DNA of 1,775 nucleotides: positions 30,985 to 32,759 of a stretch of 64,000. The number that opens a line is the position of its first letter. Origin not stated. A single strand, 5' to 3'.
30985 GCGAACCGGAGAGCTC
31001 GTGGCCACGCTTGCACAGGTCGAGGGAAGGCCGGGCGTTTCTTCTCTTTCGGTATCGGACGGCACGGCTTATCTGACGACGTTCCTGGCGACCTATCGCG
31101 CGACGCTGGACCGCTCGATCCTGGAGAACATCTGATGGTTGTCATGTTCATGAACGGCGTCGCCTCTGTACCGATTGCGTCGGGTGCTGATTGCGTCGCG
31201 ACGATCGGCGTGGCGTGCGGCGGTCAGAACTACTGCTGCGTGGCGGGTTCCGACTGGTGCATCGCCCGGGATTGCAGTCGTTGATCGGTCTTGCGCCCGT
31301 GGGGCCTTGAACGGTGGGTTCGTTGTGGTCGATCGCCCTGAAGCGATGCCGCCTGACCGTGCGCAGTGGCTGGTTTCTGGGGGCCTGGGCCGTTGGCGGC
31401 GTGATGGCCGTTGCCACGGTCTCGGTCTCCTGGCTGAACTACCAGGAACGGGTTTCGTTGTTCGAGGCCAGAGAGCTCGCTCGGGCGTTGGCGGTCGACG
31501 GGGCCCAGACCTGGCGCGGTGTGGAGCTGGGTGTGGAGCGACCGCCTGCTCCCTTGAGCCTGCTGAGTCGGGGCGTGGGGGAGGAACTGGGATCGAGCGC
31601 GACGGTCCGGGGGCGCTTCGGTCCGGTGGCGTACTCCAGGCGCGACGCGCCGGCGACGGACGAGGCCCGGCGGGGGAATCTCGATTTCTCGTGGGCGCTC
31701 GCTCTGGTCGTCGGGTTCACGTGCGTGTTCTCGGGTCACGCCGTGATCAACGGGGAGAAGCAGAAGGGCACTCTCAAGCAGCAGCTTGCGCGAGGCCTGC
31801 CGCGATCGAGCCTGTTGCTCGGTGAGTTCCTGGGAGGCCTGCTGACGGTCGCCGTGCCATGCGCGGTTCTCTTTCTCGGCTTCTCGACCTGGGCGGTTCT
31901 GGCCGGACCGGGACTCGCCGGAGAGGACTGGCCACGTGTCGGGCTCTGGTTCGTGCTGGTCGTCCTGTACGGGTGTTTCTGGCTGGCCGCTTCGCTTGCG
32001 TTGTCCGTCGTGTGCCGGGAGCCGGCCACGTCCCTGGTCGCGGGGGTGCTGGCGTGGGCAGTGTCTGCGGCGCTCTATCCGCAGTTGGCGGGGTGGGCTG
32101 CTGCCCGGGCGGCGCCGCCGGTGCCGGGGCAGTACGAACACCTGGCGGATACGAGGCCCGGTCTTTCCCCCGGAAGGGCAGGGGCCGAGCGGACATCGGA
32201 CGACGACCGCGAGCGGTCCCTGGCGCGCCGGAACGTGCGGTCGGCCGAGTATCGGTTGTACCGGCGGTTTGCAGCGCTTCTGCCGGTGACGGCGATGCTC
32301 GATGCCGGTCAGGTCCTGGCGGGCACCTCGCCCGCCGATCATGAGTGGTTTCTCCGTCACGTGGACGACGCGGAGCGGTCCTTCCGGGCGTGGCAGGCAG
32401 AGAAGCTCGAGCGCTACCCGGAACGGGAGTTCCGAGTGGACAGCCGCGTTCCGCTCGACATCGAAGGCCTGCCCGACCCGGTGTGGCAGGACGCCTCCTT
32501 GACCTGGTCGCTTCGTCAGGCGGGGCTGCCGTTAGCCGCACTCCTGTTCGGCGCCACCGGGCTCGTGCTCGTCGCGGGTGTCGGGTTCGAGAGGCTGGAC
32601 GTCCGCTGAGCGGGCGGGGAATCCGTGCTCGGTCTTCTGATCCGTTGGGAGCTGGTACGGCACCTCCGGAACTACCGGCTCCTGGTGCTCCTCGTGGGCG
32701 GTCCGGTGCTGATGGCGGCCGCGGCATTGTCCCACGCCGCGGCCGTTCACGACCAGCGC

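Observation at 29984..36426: Lower-GC six-gene operon: secreted propeller, Cys-rich micropeptide, two large ABC-2 permeases, NEW3-type surface protein and ATPase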

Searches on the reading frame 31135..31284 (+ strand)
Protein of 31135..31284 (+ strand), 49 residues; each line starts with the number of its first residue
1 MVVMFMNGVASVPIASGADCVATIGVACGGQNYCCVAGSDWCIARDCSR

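Call 5: search_protein_families(library=pfam, proteins=[window:31135-31284:+], max_evalue=0.1)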
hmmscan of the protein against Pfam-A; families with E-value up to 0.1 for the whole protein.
window:31135-31284:+ (49 aa): 0 families

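Call 6: search_protein_families(library=ncbifam, proteins=[window:31135-31284:+], max_evalue=0.1)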
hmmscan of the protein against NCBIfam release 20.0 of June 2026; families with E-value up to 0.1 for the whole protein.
window:31135-31284:+ (49 aa): 0 families

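Call 31: find_homologous_proteins(query=A1, max_evalue=0.01)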
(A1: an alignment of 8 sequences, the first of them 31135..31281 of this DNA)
Query A1 (8 sequences) (49 aa, profile of the alignment): 11 proteins with E <= 0.01 among 453 candidates.
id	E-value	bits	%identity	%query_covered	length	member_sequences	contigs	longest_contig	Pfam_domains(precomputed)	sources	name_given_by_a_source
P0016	7.1e-22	95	44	73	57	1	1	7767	-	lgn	-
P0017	1.5e-21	94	69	86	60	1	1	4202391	-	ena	-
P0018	2.2e-20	90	55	45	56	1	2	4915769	-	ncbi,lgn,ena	-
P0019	3.9e-20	90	38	82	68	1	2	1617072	-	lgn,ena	-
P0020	1.2e-19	88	41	80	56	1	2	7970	-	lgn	-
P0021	6.1e-18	83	50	57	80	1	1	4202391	-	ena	-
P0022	3.3e-17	80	47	76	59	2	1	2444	-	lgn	-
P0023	4.0e-16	77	38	69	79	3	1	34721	-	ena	-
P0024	2.1e-15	74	100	100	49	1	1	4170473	-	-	-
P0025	1.5e-13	69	47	78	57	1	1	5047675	-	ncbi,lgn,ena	-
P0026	1.4e-9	56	50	53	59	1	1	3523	-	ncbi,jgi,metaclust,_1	metaclust:\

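Call 33: find_encoding_contigs(protein=P0025, flank=10000, max_places=2)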
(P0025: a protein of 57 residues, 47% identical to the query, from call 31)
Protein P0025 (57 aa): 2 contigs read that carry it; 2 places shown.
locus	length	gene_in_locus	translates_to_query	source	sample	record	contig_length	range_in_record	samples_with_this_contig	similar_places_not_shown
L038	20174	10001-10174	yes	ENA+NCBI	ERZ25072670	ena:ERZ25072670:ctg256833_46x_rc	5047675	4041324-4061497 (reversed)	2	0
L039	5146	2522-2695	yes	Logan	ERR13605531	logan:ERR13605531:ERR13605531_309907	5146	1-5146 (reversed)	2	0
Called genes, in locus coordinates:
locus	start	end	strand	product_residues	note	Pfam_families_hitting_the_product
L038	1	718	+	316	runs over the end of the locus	PF19300:BPD_transp_1_N, PF00528:BPD_transp_1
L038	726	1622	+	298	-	PF12911:OppC_N, PF00528:BPD_transp_1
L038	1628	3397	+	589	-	PF00496:SBP_bac_5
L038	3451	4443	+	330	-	PF00005:ABC_tran, PF13304:AAA_21 (weak), PF08352:oligo_HPY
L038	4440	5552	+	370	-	PF00005:ABC_tran, PF08352:oligo_HPY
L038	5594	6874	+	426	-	PF07690:MFS_1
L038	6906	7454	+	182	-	-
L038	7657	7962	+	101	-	PF03965:Penicillinase_R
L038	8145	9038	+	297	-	PF05569:Peptidase_M56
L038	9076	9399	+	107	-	-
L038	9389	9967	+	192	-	-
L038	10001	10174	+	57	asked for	-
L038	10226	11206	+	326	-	PF12679:ABC2_membrane_2, PF01061:ABC2_membrane (weak), PF12698:ABC2_membrane_3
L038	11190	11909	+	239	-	PF10633:NPCBM_assoc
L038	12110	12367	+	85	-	PF00005:ABC_tran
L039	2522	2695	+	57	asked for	-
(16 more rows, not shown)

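Call 34: find_encoding_contigs(protein=P0026, flank=10000, max_places=2)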
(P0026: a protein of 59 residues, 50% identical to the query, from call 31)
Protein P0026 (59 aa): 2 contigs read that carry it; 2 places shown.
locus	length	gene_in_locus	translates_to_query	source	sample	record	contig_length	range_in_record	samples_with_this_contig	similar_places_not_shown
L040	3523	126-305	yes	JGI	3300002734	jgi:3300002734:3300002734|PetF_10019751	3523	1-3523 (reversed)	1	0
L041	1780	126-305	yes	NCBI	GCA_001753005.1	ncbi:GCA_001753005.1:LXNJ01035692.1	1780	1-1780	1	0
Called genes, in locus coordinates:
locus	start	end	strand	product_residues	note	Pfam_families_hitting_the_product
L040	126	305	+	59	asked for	-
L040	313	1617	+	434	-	PF12679:ABC2_membrane_2, PF12698:ABC2_membrane_3, PF12040:DUF3526 (weak)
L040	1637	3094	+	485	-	PF12679:ABC2_membrane_2, PF10920:DUF2705 (weak), PF12040:DUF3526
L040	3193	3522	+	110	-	?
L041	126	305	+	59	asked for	-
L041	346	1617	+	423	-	PF12679:ABC2_membrane_2, PF12698:ABC2_membrane_3, PF12040:DUF3526 (weak)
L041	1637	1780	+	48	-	?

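Call 46: search_solved_structures(query=A1, max_evalue=10, show_alignments=3)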
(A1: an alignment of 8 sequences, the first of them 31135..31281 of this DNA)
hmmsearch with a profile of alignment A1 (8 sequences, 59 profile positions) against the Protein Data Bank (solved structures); distinct sequences matched with E-value up to 10: 1.
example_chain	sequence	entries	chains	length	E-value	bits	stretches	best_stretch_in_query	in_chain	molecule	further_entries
6vlw_G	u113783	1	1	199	7.9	10.1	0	35-51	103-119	426cOD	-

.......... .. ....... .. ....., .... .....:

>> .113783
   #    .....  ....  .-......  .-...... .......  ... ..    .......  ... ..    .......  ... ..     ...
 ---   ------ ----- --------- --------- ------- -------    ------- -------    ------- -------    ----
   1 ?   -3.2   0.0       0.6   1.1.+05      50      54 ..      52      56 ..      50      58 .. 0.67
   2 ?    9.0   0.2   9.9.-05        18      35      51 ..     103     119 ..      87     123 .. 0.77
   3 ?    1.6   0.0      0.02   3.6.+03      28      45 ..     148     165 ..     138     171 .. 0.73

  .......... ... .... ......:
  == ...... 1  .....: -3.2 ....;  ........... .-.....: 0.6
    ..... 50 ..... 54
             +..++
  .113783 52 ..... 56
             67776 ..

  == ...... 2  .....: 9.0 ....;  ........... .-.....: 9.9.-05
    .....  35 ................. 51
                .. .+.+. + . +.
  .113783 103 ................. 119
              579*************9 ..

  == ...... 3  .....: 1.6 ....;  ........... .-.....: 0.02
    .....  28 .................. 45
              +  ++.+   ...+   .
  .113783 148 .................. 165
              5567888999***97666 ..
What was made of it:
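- Closest known: Inhibitor cystine knot. Different: There is no sequence similarity to any PDB chain (call 46).
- Tried and rejected: An HMM of the peptides against PDB gave no match (call 46).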

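Call 55: predict_structure(alignment_id=A5)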
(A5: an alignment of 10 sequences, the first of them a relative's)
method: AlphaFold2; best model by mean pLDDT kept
length: 60 residues; sequences in the alignment: 10
mean_pLDDT: 68.3   pTM: 0.41
mean pLDDT of the five models: 68.3, 67.7, 65.0, 64.4, 63.6
residues with pLDDT >= 90: 7; 70-90: 23; 50-70: 14; < 50: 16
segments of 3 or more residues with pLDDT < 50: 1-4, 21-26
pLDDT, mean of each block of 10 residues (from residue 1): 47 50 54 89 86 83
secondary structure, 60 per line:
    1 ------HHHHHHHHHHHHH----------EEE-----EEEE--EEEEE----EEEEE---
elements in order: H7-19 E30-32 E38-41 E44-48 E53-57

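Call 60: fold_search(model_id=the predicted structure, library=pdb)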
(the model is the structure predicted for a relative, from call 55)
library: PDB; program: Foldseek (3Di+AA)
matches with E <= 10: 6; with E <= 0.001: 0
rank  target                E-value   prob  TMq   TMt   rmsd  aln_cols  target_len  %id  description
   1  7rc4                  4.8e+00  0.04  0.23  0.05  13.7        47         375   23  Aeronamide N-methyltransferase, AerE (D141A) (released 2022-03-30)
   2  7rc2                  4.8e+00  0.03  0.20  0.04  13.6        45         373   24  Aeronamide N-methyltransferase, AerE (released 2022-03-30)
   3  7rc3                  5.9e+00  0.03  0.20  0.04  13.6        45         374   24  Aeronamide N-methyltransferase, AerE (Y137F) (released 2022-03-30)
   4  7rc6_A                6.7e+00  0.02  0.20  0.04  13.6        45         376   24  Aeronamide N-methyltransferase, AerE, bound to modified peptide substrate, AerA-DL,34 (released 2022-03-30)
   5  7rc5                  7.7e+00  0.02  0.20  0.04  13.6        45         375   24  Aeronamide N-methyltransferase, AerE (N231A) (released 2022-03-30)
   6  3mql                  8.8e+00  0.04  0.20  0.08   6.0        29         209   28  Crystal structure of the fibronectin 6FnI1-2FnII7FnI fragment (released 2010-08-25)
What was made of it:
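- On Knottin / inhibitor cystine knot: Foldseek on the 60-aa model found nothing (best E 4.8, call 60).
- Closest known: Inhibitor cystine knot. Different: Disulfide connectivity and the knot are unproven (AF2 gives four short strands at pLDDT 83-89, but Foldseek found no match; calls 55, 60).
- Foldseek could not place the peptide model in any fold (call 60).
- Tried and rejected: Foldseek on the peptide model was uninformative (call 60).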

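Call 61: search_protein_families(library=pfam, proteins=[P0016, P0017, P0018, P0019, P0020, P0021, P0022, P0025], max_evalue=1)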
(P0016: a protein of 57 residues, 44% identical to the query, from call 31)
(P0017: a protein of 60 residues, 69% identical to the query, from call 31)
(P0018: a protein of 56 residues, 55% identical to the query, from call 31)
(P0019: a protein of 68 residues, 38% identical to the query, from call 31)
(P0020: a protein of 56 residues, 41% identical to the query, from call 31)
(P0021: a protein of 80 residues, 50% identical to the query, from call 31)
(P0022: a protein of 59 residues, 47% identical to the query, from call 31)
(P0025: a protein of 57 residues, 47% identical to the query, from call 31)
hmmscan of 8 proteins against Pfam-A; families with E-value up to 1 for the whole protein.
P0016 (57 aa): 0 families

P0017 (60 aa): 0 families

P0018 (56 aa): 0 families

P0019 (68 aa): 1 family
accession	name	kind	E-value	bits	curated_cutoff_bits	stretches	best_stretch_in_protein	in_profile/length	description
PF03913.18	Ragweed_pollen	-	0.23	11.9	25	1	42-61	6-26/44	Ragweed group 5 pollen allergen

P0020 (56 aa): 0 families

P0021 (80 aa): 2 families
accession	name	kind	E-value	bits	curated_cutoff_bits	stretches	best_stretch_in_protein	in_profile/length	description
PF02659.21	Mntp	-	0.034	14.4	24.4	1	6-50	57-103/152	Putative manganese efflux pump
PF23924.1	DUF7263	-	0.45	10.5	27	1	22-50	4-32/222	Family of unknown function (DUF7263)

P0022 (59 aa): 0 families

P0025 (57 aa): 0 families

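Call 62: search_protein_families(library=ncbifam, proteins=[P0016, P0017, P0018, P0019, P0020, P0021, P0022, P0025], max_evalue=1)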
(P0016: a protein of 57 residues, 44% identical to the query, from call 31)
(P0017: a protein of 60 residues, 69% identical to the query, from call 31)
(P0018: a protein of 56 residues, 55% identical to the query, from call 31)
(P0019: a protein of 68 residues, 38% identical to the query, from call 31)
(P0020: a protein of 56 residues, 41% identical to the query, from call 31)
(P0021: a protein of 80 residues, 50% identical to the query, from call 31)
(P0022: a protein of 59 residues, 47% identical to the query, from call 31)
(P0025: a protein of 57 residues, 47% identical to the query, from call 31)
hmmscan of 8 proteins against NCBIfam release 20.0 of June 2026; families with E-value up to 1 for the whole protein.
P0016 (57 aa): 0 families

P0017 (60 aa): 2 families
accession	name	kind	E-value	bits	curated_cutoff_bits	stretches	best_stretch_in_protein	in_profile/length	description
NF005678.0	PRK07473.1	equivalog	0.042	12.8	386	1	15-49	213-247/376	M20/M25/M40 family metallo-hydrolase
TIGR02507.1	MtrF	equivalog_domain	0.081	12.6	25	1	1-24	38-60/65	tetrahydromethanopterin S-methyltransferase subunit F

P0018 (56 aa): 3 families
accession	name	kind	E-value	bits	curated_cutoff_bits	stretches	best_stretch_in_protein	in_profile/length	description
NF040473.1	peri_YbiM_McbA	exception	0.046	14.4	110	1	1-24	1-24/86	DUF1471 family periplasmic protein McbA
NF043072.1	GAS_sig_Nterm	subfamily_domain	0.13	11.7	44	1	1-19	1-19/33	SpoV family signaling peptide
NF041742.1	WGxxGxxG_fam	subfamily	0.15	12.6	35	1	1-25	1-24/69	WGxxGxxG family protein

P0019 (68 aa): 0 families

P0020 (56 aa): 2 families
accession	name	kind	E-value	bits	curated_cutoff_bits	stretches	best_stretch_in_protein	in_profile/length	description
NF043072.1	GAS_sig_Nterm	subfamily_domain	0.0051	16.3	44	1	1-19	1-19/33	SpoV family signaling peptide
NF038378.1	DNZ54_00345_fm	subfamily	0.077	13.2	40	1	5-52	9-55/124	DNZ54_00345 family protein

P0021 (80 aa): 0 families

P0022 (59 aa): 0 families

P0025 (57 aa): 0 families

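Call 78: search_protein_representatives(alignment_id=A5)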
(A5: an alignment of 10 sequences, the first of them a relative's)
Query: 10 sequences, 60 profile positions. Proteins with E-value up to 0.001 (for the whole library): 17; up to 1e-10: 11; up to 1e-30: 0. The best 17 are listed.
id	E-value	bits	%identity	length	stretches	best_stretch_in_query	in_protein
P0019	5.3e-22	94.0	-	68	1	2-60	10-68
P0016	4.0e-21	91.2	-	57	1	2-60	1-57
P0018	5.6e-20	87.5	-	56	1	2-60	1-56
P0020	6.7e-19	84.1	-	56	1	2-60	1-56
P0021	3.9e-18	81.6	-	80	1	2-59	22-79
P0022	3.3e-17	78.7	-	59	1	1-60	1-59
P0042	1.5e-16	76.5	-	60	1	3-60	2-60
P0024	7.9e-15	71.0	-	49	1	13-60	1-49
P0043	2.2e-14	69.6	-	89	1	3-59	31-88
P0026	1.2e-13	67.2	-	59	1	2-49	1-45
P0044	1.1e-11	61.0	-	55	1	3-60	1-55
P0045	1.5e-09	54.1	-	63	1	2-60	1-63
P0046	6.8e-06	42.4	-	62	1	22-58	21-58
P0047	1.4e-04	38.2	-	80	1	6-59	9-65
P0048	1.8e-04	37.9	-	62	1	6-58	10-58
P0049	2.6e-04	37.4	-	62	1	11-58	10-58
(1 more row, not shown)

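Call 80: find_encoding_contigs(protein=P0049, flank=10000, max_places=3)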
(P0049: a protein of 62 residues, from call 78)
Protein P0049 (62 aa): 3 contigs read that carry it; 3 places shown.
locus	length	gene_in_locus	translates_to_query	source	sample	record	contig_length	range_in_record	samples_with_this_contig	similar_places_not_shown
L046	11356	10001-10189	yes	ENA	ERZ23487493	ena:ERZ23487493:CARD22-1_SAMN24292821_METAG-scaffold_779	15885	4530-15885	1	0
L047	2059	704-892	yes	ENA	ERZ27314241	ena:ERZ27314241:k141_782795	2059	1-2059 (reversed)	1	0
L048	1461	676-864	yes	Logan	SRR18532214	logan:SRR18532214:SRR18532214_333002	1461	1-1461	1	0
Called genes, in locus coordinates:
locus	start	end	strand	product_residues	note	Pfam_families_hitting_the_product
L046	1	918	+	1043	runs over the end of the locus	PF00873:ACR_tran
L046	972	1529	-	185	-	-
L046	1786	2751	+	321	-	PF17170:DUF5128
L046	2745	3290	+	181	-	-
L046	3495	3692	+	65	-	-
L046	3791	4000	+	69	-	-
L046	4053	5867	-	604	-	PF00069:Pkinase (weak)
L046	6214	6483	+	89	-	-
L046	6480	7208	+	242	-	-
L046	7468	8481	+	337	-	PF00578:AhpC-TSA (weak)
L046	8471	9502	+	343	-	-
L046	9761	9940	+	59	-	-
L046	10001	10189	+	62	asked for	-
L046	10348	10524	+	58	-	-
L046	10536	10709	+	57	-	-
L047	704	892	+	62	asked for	-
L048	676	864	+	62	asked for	-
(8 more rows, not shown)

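Call 87: search_protein_families(library=pfam, proteins=[L046:2745-3290:+], max_evalue=0.001)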
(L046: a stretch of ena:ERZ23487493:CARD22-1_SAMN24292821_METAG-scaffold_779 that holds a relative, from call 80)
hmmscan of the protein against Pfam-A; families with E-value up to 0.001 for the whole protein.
L046:2745-3290:+ (181 aa): 0 families

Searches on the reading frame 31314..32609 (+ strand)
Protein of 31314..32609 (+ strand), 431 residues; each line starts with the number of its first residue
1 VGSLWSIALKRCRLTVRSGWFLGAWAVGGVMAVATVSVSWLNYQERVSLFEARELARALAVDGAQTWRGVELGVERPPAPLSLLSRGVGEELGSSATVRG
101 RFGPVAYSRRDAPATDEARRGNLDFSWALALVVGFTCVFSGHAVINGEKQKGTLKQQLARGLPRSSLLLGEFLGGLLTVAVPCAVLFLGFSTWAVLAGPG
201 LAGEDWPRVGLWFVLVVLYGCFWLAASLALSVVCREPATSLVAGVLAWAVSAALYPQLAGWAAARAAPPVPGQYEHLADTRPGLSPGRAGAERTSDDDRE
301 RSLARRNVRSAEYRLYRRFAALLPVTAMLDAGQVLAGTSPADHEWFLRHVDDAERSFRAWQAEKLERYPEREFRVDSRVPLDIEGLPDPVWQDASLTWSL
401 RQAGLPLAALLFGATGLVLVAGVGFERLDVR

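Call 5: search_protein_families(library=pfam, proteins=[window:31314-32609:+], max_evalue=0.1)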
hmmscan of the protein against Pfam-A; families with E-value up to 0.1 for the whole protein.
window:31314-32609:+ (431 aa): 4 families
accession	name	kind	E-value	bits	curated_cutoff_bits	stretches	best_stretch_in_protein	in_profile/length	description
PF12679.13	ABC2_membrane_2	-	3.9e-23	82.6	27.2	1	5-281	1-226/283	ABC-2 family transporter protein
PF12698.13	ABC2_membrane_3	-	3.2e-08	33.5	31.6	1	130-252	170-284/347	ABC-2 family transporter protein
PF12040.14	DUF3526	-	7e-05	24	25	1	306-367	68-126/144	Domain of unknown function (DUF3526)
PF12730.13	ABC2_membrane_4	-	0.002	18.5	27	1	126-242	53-170/179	ABC-2 family transporter protein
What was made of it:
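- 31314..32609 (+): ABC-2 permease 1 with DUF3526 loop (431 aa). PF12679 E 4e-23, weak DUF3526 (call 5).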

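Call 6: search_protein_families(library=ncbifam, proteins=[window:31314-32609:+], max_evalue=0.1)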
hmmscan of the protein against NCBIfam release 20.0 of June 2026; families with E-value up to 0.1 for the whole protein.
window:31314-32609:+ (431 aa): 1 family
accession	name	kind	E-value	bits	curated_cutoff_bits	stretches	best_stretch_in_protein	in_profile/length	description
TIGR03518.1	ABC_perm_GldF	equivalog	0.033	14.2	288.5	1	145-256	73-180/240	gliding motility-associated ABC transporter permease subunit GldF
